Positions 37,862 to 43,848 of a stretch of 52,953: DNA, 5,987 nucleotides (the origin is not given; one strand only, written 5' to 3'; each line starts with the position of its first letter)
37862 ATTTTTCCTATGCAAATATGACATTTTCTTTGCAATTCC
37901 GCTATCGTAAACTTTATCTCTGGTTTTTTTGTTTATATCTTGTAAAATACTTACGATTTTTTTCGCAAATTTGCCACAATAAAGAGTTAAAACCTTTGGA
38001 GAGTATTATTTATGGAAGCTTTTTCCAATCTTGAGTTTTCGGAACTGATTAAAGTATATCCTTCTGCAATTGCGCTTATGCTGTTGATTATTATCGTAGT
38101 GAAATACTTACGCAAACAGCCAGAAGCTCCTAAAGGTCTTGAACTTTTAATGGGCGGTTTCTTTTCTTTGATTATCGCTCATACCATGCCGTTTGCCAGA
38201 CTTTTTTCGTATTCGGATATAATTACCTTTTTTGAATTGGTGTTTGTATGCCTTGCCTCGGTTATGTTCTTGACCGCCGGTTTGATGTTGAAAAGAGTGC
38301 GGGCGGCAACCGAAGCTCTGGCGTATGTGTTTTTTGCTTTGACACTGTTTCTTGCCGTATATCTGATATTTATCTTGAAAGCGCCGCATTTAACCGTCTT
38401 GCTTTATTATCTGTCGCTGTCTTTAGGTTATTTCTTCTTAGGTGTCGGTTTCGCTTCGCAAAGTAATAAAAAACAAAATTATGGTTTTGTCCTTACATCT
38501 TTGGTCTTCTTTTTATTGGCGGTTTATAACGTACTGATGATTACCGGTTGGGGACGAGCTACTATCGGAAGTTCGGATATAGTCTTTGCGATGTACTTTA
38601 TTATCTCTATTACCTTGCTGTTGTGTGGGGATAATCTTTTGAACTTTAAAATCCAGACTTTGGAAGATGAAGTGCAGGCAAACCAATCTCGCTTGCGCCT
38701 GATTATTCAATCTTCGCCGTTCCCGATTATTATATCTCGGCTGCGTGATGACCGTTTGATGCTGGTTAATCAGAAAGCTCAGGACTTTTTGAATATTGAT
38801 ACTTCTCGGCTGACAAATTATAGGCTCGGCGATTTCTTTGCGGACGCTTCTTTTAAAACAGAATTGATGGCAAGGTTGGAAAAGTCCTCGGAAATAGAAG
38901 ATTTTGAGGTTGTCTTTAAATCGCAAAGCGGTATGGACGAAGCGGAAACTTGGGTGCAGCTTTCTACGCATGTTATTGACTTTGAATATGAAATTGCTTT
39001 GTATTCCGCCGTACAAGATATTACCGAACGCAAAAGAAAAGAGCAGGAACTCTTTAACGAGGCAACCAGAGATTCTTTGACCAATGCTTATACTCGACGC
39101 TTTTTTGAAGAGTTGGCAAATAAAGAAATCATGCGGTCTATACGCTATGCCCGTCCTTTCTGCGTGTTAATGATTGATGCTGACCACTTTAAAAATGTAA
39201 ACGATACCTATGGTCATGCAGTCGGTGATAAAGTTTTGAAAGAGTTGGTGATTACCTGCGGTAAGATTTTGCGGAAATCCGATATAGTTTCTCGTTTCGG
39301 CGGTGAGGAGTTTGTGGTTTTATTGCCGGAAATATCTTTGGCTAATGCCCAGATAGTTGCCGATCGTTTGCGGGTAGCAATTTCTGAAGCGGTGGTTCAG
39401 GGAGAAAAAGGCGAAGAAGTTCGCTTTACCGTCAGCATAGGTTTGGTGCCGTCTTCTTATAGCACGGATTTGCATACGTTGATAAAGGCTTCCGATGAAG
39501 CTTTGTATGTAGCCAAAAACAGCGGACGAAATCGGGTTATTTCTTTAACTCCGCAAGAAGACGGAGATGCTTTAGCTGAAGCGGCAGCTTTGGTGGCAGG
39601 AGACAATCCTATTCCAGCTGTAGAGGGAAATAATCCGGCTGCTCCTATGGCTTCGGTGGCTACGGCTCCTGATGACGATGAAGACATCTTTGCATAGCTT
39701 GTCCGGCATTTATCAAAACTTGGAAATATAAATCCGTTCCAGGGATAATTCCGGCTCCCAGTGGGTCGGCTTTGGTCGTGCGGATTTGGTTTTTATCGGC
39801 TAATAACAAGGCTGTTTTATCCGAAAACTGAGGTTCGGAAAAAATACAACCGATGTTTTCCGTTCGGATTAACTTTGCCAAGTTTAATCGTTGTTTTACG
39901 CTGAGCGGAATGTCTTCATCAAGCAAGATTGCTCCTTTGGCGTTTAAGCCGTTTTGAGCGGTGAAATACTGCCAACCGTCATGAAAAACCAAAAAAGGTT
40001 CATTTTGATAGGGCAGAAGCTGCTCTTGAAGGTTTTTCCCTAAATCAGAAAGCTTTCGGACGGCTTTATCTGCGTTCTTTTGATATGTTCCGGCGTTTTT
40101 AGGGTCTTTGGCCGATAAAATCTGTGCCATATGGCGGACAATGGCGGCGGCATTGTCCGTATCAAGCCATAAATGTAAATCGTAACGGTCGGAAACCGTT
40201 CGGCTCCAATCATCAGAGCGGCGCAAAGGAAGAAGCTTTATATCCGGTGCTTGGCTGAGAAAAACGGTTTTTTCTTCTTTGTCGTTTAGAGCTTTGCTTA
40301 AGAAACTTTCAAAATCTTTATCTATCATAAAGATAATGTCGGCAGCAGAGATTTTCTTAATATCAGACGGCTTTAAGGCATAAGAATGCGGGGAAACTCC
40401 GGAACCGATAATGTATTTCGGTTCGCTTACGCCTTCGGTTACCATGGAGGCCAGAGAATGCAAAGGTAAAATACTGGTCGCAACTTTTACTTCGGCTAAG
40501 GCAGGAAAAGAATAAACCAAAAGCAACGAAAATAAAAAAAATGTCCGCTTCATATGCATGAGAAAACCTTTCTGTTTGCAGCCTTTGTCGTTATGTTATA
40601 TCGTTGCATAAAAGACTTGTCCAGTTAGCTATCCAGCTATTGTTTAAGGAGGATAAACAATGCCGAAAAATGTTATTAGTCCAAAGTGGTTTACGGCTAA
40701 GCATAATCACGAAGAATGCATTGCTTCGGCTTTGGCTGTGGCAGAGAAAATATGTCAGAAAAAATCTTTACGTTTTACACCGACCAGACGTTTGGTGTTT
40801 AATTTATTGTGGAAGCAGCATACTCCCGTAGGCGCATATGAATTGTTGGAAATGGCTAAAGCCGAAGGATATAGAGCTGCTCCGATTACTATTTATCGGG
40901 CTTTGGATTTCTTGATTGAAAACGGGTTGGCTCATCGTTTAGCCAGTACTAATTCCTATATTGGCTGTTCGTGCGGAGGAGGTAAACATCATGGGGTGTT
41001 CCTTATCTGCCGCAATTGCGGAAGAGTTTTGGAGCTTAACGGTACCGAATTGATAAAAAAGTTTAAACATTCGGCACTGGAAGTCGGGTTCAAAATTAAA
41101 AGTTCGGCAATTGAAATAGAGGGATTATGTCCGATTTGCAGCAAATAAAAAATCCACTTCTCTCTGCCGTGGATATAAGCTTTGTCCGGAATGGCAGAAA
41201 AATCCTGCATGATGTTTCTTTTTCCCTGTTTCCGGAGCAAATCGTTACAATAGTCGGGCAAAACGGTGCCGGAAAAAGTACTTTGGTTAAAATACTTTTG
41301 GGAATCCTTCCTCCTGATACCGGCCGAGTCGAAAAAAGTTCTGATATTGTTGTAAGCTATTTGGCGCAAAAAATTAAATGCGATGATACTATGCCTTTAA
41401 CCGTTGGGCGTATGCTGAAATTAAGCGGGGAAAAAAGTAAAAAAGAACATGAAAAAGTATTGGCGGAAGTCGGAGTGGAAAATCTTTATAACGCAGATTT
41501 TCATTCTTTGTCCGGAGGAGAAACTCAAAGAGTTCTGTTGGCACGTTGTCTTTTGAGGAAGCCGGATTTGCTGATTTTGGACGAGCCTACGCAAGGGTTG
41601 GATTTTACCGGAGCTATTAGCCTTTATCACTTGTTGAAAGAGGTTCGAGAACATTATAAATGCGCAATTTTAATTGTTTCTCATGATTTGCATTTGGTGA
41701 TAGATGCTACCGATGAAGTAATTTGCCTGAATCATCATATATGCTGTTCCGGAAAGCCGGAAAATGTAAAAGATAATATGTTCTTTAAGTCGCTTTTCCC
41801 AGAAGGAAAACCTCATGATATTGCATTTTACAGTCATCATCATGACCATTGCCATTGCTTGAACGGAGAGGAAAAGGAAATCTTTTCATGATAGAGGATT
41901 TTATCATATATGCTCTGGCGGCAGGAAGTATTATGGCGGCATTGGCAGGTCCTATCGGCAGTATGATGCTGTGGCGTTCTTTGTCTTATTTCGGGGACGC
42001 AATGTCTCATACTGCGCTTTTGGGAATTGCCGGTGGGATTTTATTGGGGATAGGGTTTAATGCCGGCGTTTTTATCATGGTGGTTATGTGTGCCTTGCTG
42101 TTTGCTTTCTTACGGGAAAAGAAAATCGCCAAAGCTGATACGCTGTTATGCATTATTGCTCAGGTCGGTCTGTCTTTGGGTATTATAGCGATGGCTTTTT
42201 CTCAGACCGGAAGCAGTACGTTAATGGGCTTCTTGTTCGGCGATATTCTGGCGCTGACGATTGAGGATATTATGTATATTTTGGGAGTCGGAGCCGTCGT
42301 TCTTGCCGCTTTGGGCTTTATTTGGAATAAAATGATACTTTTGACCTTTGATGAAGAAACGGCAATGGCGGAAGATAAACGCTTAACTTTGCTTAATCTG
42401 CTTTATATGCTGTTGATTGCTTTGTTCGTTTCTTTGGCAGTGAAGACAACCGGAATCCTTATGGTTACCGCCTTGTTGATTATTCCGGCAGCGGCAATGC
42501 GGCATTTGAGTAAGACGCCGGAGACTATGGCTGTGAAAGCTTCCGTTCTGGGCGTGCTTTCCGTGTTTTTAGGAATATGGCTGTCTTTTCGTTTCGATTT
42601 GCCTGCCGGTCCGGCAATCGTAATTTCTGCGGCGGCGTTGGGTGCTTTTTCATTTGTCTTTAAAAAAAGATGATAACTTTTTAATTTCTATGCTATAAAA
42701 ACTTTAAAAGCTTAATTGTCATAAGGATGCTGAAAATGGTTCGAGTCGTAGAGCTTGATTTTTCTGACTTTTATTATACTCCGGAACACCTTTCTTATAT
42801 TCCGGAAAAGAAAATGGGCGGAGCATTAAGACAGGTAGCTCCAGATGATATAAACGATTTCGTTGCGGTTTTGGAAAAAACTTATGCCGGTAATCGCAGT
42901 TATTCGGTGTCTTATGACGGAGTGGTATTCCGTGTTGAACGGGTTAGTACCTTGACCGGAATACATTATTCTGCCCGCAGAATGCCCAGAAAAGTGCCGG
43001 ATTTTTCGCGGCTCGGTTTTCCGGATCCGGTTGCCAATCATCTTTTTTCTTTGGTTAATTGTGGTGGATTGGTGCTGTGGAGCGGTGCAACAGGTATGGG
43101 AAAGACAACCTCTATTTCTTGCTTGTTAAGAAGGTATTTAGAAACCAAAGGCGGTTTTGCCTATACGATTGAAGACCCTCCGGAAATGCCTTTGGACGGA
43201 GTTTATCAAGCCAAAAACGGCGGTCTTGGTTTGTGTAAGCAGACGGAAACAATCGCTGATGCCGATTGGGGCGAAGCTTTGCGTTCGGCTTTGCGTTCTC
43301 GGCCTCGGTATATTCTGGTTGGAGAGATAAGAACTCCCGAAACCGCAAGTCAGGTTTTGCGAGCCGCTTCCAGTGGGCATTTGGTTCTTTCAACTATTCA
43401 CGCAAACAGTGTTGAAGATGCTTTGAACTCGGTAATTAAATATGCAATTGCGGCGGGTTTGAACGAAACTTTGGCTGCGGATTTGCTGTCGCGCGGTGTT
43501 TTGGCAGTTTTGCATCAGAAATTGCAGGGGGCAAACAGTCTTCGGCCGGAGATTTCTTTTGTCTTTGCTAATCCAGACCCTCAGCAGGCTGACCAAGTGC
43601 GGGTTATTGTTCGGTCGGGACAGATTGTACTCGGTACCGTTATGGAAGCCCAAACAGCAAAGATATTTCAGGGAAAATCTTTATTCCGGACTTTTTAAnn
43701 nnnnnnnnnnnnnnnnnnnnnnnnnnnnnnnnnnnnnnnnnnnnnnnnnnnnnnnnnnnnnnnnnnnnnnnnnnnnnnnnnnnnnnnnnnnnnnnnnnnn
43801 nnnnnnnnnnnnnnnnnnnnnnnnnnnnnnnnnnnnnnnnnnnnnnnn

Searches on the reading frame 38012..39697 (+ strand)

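Call 96: search_protein_families(library=pfam, proteins=[window:38012-39697:+], max_evalue=0.01)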
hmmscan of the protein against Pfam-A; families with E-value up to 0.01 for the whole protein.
window:38012-39697:+ (561 aa): 5 families
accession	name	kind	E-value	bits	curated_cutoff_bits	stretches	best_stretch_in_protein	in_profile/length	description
PF00990.26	GGDEF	-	2.8e-41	141.4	23.8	1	351-508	1-161/161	Diguanylate cyclase, GGDEF domain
PF00989.32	PAS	-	4.2e-07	30.4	22.6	1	227-321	2-95/113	PAS fold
PF13188.13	PAS_8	-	5.2e-05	23.4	21.8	1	227-277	2-48/65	PAS domain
PF22335.1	Cas10-Cmr2_palm2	-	0.00029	21.4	27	1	430-509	58-132/133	Cas10/Cmr2, second palm domain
PF13426.13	PAS_9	-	0.0088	16.7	27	0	239-339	4-103/103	PAS domain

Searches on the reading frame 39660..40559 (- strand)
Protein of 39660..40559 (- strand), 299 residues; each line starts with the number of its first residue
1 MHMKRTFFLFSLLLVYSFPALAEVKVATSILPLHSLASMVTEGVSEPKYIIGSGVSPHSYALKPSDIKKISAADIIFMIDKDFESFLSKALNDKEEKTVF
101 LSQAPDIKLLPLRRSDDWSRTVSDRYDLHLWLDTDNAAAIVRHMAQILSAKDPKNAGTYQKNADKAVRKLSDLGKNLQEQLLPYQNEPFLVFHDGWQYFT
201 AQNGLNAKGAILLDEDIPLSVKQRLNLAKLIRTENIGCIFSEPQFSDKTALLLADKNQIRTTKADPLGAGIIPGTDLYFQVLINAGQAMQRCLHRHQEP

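Call 96: search_protein_families(library=pfam, proteins=[window:39660-40559:-], max_evalue=0.01)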
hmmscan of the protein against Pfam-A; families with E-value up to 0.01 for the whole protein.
window:39660-40559:- (299 aa): 1 family
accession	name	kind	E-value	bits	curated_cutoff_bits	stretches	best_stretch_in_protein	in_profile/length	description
PF01297.22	ZnuA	-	4.2e-52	177.7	29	1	26-291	1-262/263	Zinc-uptake complex component A periplasmic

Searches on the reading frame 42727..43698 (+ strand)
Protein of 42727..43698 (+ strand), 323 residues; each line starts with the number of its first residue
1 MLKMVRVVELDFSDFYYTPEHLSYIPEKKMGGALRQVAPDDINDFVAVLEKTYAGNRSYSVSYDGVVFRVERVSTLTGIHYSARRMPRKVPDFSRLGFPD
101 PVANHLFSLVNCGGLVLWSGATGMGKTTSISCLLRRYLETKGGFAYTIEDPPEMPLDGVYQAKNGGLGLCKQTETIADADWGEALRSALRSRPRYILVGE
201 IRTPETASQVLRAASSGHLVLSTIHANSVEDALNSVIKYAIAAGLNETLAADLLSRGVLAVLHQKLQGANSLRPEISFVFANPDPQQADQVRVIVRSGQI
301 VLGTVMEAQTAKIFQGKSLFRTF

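Call 4: search_protein_families(library=pfam, proteins=[window:42727-43698:+], max_evalue=1)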
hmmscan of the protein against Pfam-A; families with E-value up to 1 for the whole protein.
window:42727-43698:+ (323 aa): 6 families
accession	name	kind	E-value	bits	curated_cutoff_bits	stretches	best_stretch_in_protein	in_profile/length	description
PF00437.27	T2SSE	-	1.8e-33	116.2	24.9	1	62-267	88-278/370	Type II/IV secretion system protein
PF13191.12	AAA_16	-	1.8e-05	25.8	32.6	1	113-221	24-136/167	AAA ATPase domain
PF13401.12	AAA_22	-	0.011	16.5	27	1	114-193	6-83/130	AAA domain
PF20720.3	nSTAND3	-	0.045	13.9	27.2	1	114-144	18-48/155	Novel STAND NTPase 3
PF00005.33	ABC_tran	-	0.05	14.6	25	1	110-173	8-67/137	ABC transporter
PF13481.12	AAA_25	-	0.053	13.6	27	1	93-138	12-58/195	AAA domain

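Call 13: search_protein_families(library=ncbifam, proteins=[window:42727-43698:+], max_evalue=0.5)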
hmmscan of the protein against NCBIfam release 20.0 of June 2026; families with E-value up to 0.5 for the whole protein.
window:42727-43698:+ (323 aa): 21 families
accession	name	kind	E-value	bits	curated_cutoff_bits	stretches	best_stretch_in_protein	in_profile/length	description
TIGR01420.1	pilT_fam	subfamily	6.9e-33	114.3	319.1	1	58-268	71-269/343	PilT/PilU family type 4a pilus ATPase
NF041000.1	ATPase_ComGA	equivalog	4.3e-28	98.1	300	1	61-242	75-248/267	competence type IV pilus ATPase ComGA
NF007755.0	PRK10436.1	equivalog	2.4e-24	85.8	617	1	92-243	197-344/465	type II secretion system protein GspE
TIGR02538.1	type_IV_pilB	equivalog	3.7e-24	85.3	675.65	1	68-242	268-435/564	type IV-A pilus assembly ATPase PilB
TIGR02533.1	type_II_gspE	equivalog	6.7e-23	81.1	630.25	1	90-250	219-375/486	type II secretion system ATPase GspE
TIGR02525.1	plasmid_TraJ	equivalog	1.9e-20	73.2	368.3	1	77-265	116-296/372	plasmid transfer ATPase TraJ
NF053534.1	T4PilAsmATPsTfpB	equivalog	6.7e-20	71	850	1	90-247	312-460/584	type IV pilus assembly ATPase TfpB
TIGR02524.1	dot_icm_DotB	equivalog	2.6e-18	66.4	463.3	1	73-237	97-257/358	Dot/Icm type IV secretion system ATPase DotB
NF058587.1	archaellum_moto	equivalog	3.4e-16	59.1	550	1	102-233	264-390/527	archaellum flagellar ATPase motor FlaI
TIGR03819.1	heli_sec_ATPase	hypoth_equivalog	9.5e-16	57.9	373.15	1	97-265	161-326/340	TadA family conjugal transfer-associated ATPase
TIGR02788.1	VirB11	equivalog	5e-14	52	249.95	1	116-262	147-292/308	P-type DNA transfer ATPase VirB11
TIGR02782.1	TrbB_P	equivalog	2.7e-11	43.3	304.55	1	104-239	127-255/303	P-type conjugative transfer ATPase TrbB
NF053672.1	bindosome_BasE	exception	6.9e-11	41.6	1000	1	105-234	262-386/512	bindosome assembly system ATPase subunit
NF010469.0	PRK13894.1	subfamily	4.9e-08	32.7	508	1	116-236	152-264/320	conjugal transfer ATPase TrbB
NF010475.0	PRK13900.1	equivalog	3.5e-07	29.6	389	1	116-245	163-288/333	type IV secretion system ATPase VirB11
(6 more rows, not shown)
